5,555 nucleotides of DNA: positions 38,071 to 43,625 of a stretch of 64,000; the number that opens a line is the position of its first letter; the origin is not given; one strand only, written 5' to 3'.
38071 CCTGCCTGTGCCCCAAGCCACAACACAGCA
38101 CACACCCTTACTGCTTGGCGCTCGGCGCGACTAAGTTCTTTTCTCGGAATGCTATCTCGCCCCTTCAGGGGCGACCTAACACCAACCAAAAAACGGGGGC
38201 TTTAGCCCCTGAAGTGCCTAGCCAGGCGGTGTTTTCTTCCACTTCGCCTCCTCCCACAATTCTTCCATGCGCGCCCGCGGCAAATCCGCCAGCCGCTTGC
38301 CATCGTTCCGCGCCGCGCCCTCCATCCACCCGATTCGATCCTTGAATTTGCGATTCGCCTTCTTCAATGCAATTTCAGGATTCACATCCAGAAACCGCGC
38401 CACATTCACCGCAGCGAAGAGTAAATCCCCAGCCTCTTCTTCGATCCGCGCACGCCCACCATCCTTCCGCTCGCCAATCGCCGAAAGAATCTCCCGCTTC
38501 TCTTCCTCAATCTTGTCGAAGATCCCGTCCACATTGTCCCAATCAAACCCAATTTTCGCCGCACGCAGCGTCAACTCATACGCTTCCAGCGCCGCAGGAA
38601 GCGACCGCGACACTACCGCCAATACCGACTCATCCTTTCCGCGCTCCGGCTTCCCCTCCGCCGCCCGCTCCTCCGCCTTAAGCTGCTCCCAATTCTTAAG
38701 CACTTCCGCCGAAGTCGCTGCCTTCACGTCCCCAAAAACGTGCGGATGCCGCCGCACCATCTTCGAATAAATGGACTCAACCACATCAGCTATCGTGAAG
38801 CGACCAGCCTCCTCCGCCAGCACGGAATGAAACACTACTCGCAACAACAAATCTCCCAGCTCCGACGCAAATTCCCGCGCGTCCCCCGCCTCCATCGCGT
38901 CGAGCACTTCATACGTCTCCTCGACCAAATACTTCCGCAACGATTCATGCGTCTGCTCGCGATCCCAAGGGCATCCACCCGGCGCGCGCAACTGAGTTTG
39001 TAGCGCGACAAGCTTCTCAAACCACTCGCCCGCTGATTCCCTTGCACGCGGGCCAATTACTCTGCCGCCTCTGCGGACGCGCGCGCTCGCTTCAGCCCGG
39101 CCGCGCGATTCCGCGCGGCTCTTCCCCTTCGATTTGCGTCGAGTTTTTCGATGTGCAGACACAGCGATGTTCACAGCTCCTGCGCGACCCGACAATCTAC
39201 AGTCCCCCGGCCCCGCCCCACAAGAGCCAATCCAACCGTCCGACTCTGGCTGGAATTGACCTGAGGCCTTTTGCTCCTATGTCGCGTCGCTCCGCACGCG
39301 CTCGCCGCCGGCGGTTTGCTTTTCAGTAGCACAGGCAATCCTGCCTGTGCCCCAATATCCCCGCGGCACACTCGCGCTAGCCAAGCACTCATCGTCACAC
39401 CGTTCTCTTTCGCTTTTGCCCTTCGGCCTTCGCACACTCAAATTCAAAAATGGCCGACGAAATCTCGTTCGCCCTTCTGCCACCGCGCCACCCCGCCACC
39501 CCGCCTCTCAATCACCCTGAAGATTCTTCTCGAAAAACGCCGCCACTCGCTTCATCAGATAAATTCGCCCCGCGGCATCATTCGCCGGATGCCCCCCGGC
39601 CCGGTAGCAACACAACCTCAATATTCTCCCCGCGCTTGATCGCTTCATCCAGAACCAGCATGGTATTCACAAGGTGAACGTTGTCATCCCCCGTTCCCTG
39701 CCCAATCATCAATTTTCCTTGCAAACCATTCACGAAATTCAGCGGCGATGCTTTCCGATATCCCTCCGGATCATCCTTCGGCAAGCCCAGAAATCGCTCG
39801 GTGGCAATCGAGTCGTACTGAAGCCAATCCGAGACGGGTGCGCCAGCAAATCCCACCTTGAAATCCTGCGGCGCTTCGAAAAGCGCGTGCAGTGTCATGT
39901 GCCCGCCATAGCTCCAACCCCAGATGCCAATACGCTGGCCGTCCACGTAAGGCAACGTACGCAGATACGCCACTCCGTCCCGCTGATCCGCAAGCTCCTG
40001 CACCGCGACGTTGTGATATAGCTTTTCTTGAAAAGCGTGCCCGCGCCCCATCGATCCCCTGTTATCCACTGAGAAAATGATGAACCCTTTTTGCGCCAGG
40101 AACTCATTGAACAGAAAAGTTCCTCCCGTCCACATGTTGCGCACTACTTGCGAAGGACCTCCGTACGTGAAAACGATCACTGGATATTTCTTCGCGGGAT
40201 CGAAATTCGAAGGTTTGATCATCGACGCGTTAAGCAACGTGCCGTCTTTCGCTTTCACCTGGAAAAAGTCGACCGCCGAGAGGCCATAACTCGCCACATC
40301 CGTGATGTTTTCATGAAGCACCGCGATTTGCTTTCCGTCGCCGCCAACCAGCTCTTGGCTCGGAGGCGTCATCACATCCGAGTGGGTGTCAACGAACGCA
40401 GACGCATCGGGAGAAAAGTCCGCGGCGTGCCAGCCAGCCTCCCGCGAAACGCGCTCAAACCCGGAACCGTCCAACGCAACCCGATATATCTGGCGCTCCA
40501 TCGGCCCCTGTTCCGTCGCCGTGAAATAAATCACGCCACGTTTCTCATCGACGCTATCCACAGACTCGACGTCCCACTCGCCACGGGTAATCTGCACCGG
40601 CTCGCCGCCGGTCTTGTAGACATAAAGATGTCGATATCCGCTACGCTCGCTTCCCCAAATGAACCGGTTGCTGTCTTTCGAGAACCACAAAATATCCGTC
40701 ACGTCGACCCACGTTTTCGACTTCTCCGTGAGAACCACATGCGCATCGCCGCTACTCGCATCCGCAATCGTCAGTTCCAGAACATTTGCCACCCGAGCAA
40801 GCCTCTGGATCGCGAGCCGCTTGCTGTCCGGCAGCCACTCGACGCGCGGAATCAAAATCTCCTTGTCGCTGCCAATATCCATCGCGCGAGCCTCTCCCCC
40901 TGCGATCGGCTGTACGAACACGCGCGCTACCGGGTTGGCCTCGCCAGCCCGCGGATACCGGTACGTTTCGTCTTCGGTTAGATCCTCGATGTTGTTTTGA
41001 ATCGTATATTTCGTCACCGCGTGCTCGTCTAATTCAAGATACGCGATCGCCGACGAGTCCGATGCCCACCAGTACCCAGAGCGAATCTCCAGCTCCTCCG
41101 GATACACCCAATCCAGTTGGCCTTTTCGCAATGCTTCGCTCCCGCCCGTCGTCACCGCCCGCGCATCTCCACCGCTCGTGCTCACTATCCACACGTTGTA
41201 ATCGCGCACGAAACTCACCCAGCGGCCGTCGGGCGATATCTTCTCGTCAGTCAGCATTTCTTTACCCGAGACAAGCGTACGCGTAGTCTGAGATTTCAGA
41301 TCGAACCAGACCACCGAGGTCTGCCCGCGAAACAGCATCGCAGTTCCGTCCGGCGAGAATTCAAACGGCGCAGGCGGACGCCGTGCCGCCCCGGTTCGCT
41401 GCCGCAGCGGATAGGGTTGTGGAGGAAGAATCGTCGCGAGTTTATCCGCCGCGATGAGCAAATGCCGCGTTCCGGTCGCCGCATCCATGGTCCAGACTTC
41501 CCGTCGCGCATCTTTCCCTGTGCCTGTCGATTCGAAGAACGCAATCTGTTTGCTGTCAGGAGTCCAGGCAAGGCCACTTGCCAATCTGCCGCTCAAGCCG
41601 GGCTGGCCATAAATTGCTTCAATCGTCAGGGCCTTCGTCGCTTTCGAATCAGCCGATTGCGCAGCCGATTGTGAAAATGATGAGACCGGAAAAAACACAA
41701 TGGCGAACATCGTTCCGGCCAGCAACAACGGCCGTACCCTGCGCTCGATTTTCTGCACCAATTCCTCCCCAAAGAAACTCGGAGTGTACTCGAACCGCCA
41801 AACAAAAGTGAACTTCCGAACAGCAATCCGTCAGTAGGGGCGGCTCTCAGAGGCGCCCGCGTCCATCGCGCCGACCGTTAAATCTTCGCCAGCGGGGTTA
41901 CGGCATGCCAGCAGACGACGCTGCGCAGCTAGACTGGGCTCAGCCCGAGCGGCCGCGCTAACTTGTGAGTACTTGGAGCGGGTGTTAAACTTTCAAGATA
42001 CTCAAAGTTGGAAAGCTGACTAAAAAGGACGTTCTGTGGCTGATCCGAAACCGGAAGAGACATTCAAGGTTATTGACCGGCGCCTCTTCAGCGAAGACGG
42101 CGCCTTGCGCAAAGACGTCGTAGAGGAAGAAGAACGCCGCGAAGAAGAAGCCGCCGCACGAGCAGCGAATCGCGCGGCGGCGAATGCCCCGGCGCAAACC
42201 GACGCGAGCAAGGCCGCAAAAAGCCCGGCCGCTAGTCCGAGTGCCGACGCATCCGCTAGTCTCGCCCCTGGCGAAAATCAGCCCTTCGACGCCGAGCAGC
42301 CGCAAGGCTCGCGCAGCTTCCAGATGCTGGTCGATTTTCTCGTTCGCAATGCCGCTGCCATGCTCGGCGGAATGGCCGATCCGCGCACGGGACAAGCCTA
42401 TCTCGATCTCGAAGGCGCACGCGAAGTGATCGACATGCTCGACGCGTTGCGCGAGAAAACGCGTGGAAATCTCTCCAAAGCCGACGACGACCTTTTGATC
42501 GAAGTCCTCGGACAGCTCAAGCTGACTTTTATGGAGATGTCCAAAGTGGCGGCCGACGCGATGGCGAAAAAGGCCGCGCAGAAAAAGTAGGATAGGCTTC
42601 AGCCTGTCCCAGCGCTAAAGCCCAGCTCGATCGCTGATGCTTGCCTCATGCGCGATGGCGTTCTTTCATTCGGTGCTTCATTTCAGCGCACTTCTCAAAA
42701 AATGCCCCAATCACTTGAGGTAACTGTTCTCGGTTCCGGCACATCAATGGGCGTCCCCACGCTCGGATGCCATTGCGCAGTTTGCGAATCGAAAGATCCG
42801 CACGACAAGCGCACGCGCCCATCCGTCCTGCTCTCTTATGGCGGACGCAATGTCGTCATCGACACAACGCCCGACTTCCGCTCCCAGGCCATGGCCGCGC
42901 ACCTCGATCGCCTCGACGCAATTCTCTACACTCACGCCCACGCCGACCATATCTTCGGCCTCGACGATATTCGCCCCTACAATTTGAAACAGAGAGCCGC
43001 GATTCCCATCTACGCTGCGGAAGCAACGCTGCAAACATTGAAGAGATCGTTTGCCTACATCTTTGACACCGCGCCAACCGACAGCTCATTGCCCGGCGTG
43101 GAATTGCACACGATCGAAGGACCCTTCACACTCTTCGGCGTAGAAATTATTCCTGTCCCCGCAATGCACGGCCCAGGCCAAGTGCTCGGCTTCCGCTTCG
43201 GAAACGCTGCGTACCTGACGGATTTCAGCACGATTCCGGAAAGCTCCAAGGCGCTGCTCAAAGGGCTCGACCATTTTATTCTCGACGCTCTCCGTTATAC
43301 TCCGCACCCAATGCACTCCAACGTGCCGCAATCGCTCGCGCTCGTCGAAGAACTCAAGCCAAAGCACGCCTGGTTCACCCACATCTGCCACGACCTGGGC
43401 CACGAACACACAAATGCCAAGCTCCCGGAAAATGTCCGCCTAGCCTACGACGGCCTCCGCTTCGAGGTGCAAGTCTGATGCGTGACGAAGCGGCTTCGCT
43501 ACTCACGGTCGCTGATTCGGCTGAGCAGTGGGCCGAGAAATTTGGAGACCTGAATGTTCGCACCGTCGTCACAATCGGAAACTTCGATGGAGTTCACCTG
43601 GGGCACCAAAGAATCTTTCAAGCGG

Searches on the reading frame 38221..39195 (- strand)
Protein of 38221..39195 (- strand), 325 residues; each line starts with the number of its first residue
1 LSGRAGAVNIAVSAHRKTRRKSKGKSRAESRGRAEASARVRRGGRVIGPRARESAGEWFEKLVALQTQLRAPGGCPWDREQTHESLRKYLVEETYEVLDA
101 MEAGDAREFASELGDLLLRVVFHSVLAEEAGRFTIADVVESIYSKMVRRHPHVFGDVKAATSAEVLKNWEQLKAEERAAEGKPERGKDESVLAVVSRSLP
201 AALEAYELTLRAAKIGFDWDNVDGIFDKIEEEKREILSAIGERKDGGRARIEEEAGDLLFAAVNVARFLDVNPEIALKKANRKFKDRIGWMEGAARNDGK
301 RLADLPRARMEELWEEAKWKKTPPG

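Call 72: search_protein_families(library=pfam, proteins=[window:38221-39195:-], max_evalue=0.00001)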
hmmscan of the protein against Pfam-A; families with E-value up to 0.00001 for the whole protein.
window:38221-39195:- (325 aa): 2 families
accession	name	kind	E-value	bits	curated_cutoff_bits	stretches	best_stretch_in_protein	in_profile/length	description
PF03819.22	MazG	-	1.4e-34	118.6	22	1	81-154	1-74/74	MazG nucleotide pyrophosphohydrolase domain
PF01503.22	PRA-PH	-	7.3e-09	36.4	21.3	0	78-117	21-61/86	Phosphoribosyl-ATP pyrophosphohydrolase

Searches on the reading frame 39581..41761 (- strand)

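Call 72: search_protein_families(library=pfam, proteins=[window:39581-41761:-], max_evalue=0.00001)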
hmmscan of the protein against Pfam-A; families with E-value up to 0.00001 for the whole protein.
window:39581-41761:- (727 aa): 4 families
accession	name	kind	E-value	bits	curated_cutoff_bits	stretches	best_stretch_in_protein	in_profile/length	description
PF00930.27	DPPIV_N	-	2.9e-93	312.8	22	1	145-467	20-354/354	Dipeptidyl peptidase IV (DPP IV) N-terminal region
PF00326.27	Peptidase_S9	-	2.7e-41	141.8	22.6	1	554-722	9-185/213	Prolyl oligopeptidase family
PF02129.25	Peptidase_S15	-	1.6e-09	38.3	23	1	506-649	1-135/262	X-Pro dipeptidyl-peptidase (S15 family)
PF20434.5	BD-FAE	-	1.8e-06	28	26.8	0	523-624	10-104/215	BD-FAE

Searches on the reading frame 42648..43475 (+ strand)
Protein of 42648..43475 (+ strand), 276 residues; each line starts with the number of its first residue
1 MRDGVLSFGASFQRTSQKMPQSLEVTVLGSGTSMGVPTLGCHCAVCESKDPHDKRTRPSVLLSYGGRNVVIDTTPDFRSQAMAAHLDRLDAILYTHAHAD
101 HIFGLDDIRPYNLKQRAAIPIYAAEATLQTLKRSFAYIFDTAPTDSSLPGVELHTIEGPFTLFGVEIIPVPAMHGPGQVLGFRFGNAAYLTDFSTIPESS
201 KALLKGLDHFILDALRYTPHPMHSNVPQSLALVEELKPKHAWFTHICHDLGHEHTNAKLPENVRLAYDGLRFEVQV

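Call 72: search_protein_families(library=pfam, proteins=[window:42648-43475:+], max_evalue=0.00001)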
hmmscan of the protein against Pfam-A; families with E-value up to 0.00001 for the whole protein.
window:42648-43475:+ (276 aa): 2 families
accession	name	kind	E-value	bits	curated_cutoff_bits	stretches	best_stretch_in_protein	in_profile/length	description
PF12706.13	Lactamase_B_2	-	5.1e-39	134.4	27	1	67-246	1-200/200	Beta-lactamase superfamily domain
PF00753.33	Lactamase_B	-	8.6e-13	49.1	22.7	1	59-198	8-155/196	Metallo-beta-lactamase superfamily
